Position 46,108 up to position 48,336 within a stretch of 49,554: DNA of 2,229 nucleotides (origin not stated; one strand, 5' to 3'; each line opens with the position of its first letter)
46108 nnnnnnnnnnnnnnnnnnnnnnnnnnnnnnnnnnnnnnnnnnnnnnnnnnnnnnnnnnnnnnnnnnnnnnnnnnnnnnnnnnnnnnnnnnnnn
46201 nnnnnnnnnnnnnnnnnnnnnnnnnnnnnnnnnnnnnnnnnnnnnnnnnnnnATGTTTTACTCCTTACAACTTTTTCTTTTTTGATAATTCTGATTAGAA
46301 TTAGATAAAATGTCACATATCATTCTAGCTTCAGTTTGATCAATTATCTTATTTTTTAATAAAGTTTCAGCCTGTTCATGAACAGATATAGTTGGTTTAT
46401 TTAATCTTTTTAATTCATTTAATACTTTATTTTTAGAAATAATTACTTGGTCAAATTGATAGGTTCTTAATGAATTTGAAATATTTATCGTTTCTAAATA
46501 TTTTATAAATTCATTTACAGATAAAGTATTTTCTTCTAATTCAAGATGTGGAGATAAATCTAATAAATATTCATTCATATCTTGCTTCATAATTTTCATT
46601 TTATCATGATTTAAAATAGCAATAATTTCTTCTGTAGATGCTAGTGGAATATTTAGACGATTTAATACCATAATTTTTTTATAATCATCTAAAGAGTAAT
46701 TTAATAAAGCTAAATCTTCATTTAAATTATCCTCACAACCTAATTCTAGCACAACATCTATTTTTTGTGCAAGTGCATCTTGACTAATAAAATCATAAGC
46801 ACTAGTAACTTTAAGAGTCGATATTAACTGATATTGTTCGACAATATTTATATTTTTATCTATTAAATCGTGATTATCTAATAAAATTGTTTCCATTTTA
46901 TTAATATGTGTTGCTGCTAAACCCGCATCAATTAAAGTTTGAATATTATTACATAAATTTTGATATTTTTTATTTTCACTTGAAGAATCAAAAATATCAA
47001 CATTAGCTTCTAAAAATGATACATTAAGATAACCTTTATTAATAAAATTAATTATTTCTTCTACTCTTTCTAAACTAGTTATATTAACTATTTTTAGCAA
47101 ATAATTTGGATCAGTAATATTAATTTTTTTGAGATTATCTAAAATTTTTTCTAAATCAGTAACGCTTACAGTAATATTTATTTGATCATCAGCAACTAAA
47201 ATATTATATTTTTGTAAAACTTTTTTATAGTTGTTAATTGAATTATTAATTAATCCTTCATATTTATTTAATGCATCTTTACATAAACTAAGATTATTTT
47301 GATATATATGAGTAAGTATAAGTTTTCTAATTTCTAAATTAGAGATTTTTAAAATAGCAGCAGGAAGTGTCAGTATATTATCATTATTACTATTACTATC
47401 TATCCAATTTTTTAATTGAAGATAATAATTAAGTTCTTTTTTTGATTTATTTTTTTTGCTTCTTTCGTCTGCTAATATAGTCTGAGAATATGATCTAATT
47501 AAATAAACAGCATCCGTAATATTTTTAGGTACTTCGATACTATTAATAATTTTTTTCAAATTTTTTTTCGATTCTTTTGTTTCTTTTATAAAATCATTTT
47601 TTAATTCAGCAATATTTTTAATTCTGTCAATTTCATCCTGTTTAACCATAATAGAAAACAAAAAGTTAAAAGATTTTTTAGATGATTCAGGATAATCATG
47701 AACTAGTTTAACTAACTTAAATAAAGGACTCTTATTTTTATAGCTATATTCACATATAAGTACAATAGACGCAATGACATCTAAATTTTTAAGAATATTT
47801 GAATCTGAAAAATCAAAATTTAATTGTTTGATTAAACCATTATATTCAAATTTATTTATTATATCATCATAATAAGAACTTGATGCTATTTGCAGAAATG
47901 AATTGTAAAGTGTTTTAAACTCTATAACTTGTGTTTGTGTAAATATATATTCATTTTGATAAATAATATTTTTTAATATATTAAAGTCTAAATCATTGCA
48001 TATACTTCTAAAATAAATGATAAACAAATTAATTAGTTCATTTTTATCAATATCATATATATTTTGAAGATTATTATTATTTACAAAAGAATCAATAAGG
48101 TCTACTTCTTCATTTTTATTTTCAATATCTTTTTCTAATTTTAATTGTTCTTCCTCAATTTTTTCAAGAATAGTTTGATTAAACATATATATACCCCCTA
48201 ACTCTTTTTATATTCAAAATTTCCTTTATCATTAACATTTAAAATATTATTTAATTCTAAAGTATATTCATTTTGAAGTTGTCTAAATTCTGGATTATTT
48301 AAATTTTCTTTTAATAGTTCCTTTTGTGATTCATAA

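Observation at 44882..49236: Uncharacterised, translationally coupled three-gene operon replacing the housekeeping block between xseB and spoIVB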

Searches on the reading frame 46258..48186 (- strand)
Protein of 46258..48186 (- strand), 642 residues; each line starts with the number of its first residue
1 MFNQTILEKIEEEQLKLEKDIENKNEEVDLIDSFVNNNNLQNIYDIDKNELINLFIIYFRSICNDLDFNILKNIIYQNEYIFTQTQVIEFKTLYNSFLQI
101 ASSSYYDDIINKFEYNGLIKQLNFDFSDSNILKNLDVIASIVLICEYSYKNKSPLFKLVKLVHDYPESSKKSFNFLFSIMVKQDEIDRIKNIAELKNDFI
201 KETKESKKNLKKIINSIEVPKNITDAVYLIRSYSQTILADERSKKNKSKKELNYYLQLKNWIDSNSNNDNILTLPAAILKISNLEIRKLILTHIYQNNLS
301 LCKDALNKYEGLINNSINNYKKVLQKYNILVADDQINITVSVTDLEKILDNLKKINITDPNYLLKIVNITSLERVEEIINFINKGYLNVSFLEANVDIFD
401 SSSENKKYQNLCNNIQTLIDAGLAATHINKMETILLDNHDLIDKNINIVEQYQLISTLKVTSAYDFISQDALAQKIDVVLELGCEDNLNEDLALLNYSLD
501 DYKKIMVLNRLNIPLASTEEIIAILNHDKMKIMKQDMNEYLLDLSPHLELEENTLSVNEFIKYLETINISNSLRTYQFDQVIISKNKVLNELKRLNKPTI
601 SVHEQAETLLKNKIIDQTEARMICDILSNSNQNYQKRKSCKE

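Call 3: search_protein_families(library=pfam, proteins=[window:46258-48186:-], max_evalue=1)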
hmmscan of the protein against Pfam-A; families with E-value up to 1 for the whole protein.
window:46258-48186:- (642 aa): 2 families
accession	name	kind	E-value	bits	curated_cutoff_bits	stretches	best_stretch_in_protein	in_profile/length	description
PF18026.6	Exog_C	-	0.078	13.3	29.5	1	340-366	19-45/49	Endo/exonuclease (EXOG) C-terminal domain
PF01099.22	Uteroglobin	-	0.29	12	24.8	1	293-328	15-50/90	Uteroglobin family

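Call 4: search_protein_families(library=ncbifam, proteins=[window:46258-48186:-], max_evalue=1)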
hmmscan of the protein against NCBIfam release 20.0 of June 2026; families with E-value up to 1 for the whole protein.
window:46258-48186:- (642 aa): 0 families

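Call 5: search_protein_families(library=padloc, proteins=[window:46258-48186:-], max_evalue=1)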
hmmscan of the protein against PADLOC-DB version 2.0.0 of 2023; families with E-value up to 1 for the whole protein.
window:46258-48186:- (642 aa): 0 families

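Call 6: search_protein_families(library=phrogs, proteins=[window:46258-48186:-], max_evalue=1)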
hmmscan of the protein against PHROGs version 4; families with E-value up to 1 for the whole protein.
window:46258-48186:- (642 aa): 1 family
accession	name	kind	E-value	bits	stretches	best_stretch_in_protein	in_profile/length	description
phrog_12152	-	unknown function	0.033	15.5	1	428-469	33-74/86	-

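Call 11: find_homologous_proteins(query=window:46258-48186:-)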
Query window:46258-48186:- (642 aa): 3 proteins with E <= 0.001 among 8000 candidates.
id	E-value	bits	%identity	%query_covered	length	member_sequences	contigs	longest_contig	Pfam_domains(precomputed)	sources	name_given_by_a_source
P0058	0.0e+0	1332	100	100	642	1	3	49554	-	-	-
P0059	1.1e-34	138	28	95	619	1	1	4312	-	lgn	-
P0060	1.2e-34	138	28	95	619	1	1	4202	-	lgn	-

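Call 28: search_solved_structures(query=A2, max_evalue=10, show_alignments=2)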
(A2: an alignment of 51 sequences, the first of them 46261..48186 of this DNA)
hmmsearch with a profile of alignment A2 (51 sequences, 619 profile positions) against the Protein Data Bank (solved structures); distinct sequences matched with E-value up to 10: 10.
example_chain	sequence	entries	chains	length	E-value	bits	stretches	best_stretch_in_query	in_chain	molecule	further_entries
7onu_F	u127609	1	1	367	0.014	17.1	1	37-165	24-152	tRNA methyltransferase 10 homolog C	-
8cbk_F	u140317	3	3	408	0.016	16.8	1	37-165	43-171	tRNA methyltransferase 10 homolog C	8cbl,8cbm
5n4l_A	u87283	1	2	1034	0.089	14.4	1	523-571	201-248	Ceruloplasmin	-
5n0k_A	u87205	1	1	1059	0.092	14.3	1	523-571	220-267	Ceruloplasmin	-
4tql_A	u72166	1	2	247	0.15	13.6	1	70-290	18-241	Three helix bundle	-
4m1x_A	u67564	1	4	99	0.33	12.5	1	390-447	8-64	uncharacterized protein 201phi2-1p060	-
7csr_A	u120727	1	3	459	0.67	11.5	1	57-159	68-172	Rho guanine nucleotide exchange factor 16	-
7cso_A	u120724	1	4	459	0.67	11.5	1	57-159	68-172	Rho guanine nucleotide exchange factor 16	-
7csp_A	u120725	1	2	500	0.78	11.3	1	57-159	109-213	Rho guanine nucleotide exchange factor 16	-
9s82_A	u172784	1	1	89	3.1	9.3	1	221-279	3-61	JUBO2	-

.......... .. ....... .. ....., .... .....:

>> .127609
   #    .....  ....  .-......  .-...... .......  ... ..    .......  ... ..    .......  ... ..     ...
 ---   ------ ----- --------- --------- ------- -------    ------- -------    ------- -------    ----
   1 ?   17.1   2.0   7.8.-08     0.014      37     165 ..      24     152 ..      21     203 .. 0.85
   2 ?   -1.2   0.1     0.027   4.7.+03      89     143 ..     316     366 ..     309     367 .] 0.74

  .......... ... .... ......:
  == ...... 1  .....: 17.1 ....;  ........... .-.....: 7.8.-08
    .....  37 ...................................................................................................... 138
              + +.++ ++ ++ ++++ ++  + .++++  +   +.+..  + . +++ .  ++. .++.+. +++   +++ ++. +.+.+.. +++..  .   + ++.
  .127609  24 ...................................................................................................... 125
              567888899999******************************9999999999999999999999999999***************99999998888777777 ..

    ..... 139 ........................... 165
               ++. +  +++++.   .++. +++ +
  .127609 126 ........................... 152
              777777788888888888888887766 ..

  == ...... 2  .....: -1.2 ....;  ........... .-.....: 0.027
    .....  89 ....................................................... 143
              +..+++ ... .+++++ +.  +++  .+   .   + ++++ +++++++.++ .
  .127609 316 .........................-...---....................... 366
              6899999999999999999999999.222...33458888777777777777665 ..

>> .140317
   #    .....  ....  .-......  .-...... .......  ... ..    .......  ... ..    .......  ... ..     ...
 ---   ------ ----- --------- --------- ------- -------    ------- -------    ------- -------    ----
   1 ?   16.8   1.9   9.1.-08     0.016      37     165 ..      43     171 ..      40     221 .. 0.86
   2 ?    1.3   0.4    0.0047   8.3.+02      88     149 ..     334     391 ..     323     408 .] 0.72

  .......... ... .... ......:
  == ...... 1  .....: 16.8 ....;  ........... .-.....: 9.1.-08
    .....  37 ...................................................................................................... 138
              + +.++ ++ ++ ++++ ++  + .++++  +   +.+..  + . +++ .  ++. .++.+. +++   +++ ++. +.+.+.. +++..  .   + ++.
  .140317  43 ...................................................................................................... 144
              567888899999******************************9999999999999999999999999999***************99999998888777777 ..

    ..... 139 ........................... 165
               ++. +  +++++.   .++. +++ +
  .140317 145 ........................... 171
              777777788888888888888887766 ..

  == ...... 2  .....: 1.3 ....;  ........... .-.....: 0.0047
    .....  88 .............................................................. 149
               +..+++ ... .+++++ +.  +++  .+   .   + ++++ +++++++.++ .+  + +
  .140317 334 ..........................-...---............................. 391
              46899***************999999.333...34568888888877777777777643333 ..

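Call 29: search_protein_families(library=pfam, alignment_id=A2, max_evalue=0.01)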
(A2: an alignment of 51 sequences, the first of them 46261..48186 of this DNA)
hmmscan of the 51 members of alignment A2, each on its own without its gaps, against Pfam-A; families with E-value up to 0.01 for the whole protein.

A. member 1, window:46261-48186:- (642 aa): 0 families

B. families by the number of members that match (of 51 scanned): 10 families
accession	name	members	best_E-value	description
PF13730.12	HTH_36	1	0.00056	Helix-turn-helix domain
PF01368.27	DHH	1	0.00094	DHH family, N-terminal domain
PF00651.37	BTB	1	0.0012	BTB/POZ domain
PF06476.17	DUF1090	1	0.0022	Protein of unknown function (DUF1090)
PF21727.2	DUF6863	1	0.0036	Family of unknown function (DUF6863)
PF09312.16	SurA_N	1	0.0046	SurA N-terminal domain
PF24954.1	DUF7763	1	0.0049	Domain of unknown function (DUF7763)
PF25071.1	DUF7795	1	0.0079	Domain of unknown function (DUF7795)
PF16123.11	HAGH_C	1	0.0081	Hydroxyacylglutathione hydrolase C-terminus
PF16455.10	UBD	1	0.0097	Ubiquitin-binding domain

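Call 43: search_protein_representatives(alignment_id=A3)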
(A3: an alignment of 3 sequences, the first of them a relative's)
Query: 3 sequences, 619 profile positions. Proteins with E-value up to 0.001 (for the whole library): 354; up to 1e-10: 297; up to 1e-30: 149. The best 150 are listed.
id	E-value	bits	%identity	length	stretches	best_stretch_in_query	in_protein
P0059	0.0e+00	1117.1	-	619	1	1-619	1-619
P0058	1.7e-292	987.8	-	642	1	1-618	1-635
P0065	8.3e-137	473.6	-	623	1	1-617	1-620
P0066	3.3e-126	438.5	-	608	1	1-616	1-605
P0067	1.5e-96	340.6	-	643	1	1-611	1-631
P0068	6.3e-89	315.4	-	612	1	4-618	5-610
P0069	1.7e-88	314.0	-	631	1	2-616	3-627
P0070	1.4e-85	304.4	-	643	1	6-616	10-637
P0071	2.0e-82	294.0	-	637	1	4-617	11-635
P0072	1.1e-79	284.8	-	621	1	3-618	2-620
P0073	1.1e-71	258.5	-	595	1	4-614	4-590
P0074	2.5e-70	254.0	-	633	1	7-618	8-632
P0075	3.3e-70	253.6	-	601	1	23-615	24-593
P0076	3.0e-68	247.1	-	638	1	4-610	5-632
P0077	8.8e-66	239.0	-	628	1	3-610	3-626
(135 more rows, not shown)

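Call 59: predict_structure(alignment_id=A5)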
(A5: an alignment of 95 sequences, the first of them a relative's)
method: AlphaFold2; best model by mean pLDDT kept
length: 642 residues; sequences in the alignment: 95
mean_pLDDT: 92.1   pTM: 0.68
mean pLDDT of the five models: 92.1, 91.8, 91.8, 90.6, 90.2
residues with pLDDT >= 90: 513; 70-90: 96; 50-70: 29; < 50: 4
segments of 3 or more residues with pLDDT < 50: none
pLDDT, mean of each block of 10 residues (from residue 1): 90 98 97 96 90 98 98 97 95 97 92 70 64 86 91 93 98 97 93 74 81 88 95 98 98 98 88 94 97 93 90 89 95 88 96 96 94 96 97 95 90 98 97 97 98 96 97 98 96 97 93 92 87 83 92 94 94 94 97 97 96 95 88 56 47
secondary structure, 60 per line:
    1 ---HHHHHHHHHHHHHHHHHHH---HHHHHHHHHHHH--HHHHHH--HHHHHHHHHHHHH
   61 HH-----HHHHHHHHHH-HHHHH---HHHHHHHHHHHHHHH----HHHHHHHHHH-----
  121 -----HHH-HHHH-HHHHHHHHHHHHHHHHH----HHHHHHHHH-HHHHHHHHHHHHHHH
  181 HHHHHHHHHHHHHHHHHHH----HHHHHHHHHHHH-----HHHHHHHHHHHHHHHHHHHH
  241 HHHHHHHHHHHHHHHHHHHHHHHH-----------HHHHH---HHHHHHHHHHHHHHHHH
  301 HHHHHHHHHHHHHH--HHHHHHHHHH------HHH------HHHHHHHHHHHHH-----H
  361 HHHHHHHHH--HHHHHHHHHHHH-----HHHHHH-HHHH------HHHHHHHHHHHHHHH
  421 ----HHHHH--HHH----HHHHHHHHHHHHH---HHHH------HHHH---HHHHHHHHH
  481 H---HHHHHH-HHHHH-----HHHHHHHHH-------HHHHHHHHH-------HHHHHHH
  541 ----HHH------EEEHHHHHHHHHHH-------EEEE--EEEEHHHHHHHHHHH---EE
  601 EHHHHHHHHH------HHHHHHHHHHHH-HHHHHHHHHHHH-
elements in order: H4-22 H26-37 H40-45 H48-62 H68-77 H79-83 H87-101 H106-115 H130-133 H135-151 H156-164 H166-199 H204-215 H221-264 H276-280 H284-314 H317-326 H342-354 H360-369 H372-383 H389-394 H396-399 H406-420 H425-429 H439-451 H455-458 H465-468 H472-481 H485-490 H492-496 H502-510 H518-526 H534-540 E554-556 H557-567 E575-578 E581-584 H585-595 E599-601 H602-610 H617-628 H630-641

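Call 62: fold_search(model_id=the predicted structure, library=pdb)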
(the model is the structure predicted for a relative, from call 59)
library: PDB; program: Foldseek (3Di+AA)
matches with E <= 10: 32; with E <= 0.001: 0
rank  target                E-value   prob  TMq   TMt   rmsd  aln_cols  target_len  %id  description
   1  3mva_O                6.2e-02  0.66  0.14  0.23  19.3       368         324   15  Crystal structure of human MTERF1 bound to the termination sequence (released 2010-06-30)
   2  7odr_y                7.7e-02  0.99  0.20  0.44   7.0       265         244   10  State A of the human mitoribosomal large subunit assembly intermediate (released 2021-06-23)
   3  4fp9_B                9.2e-02  1.00  0.23  0.52   5.1       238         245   15  Human MTERF4-NSUN4 protein complex (released 2012-09-12)
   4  5crk_O                1.0e-01  0.99  0.19  0.32   7.6       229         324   17  Crystal Structure of the MTERF1 F243A substitution bound to the termination sequence. (released 2015-11-25)
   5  7o9k_A2               1.1e-01  0.99  0.21  0.45   6.9       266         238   11  Human mitochondrial ribosome large subunit assembly intermediate with MTERF4-NSUN4, MRM2, MTG1, the MALSU module, GTP (released 2021-06-30)
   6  6jw5_A                1.7e+00  0.16  0.16  0.19  19.1       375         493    9  RVD Q* recognizes 5hmC through water-mediated H bonds (released 2020-04-22)
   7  9qu4                  1.7e+00  0.02  0.06  0.09  53.7       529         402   12  Cryo-EM structure of the inward-open choline-bound state of choline/ethanolamine transporter FLVCR2 (released 2025-06-11)
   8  5c05_B                2.6e+00  0.03  0.09  0.11  45.6       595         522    9  Crystal Structure of Gamma-terpinene Synthase from Thymus vulgaris (released 2016-01-13)
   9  9e5c_6e               2.9e+00  0.02  0.09  0.03  29.0       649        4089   10  Cryo-EM structure of 96 nm repeat of microtubule doublet from T. brucei flagellum (released 2025-03-12)
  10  3v2y                  3.4e+00  0.02  0.09  0.12  48.3       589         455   12  Crystal Structure of a Lipid G protein-Coupled Receptor at 2.80A (released 2012-02-15)
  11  9nu8_A                3.5e+00  0.01  0.06  0.07  48.4       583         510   10  Structure of MurJ in complex with single gene lysis protein from phage Changjiang3 (released 2026-02-11)
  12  4e99                  4.2e+00  0.02  0.10  0.11  45.6       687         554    9  Human Serum Albumin Complex with Perfluorooctane Sulfonate Potassium (released 2012-06-06)
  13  5uv2                  4.2e+00  0.01  0.07  0.09  47.7       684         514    9  Crystal Structure of (+)-Limonene Synthase Complexed with 2-Fluoroneryl Diphosphate (released 2017-03-22)
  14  8eov                  4.5e+00  0.47  0.14  0.50   4.6       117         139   17  Precisely patterned nanofibers made from extendable protein multiplexes (released 2023-08-16)
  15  3v2w                  4.5e+00  0.01  0.08  0.10  52.2       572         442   10  Crystal Structure of a Lipid G protein-Coupled Receptor at 3.35A (released 2012-02-15)
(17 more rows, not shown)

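Call 86: search_protein_families(library=padloc, alignment_id=A2, max_evalue=0.01)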
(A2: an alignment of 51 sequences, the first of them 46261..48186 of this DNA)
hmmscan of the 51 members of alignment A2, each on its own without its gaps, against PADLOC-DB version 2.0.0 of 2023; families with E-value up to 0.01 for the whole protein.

A. member 1, window:46261-48186:- (642 aa): 0 families

B. families by the number of members that match (of 51 scanned): 4 families
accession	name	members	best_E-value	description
PDLC01438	Csa3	2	0.00011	"CAS-I,CAS-II,CAS-III,CAS-IV,CAS-V,CAS-VI; associated_signaling"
PDLC02810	DpdA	1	0.0028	DpdA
PDLC01268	CasR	1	0.0052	"CAS-I,CAS-II,CAS-III,CAS-IV,CAS-V,CAS-VI; associated_signaling"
PDLC01434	CasR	1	0.0065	"CAS-I,CAS-II,CAS-III,CAS-IV,CAS-V,CAS-VI; associated_signaling"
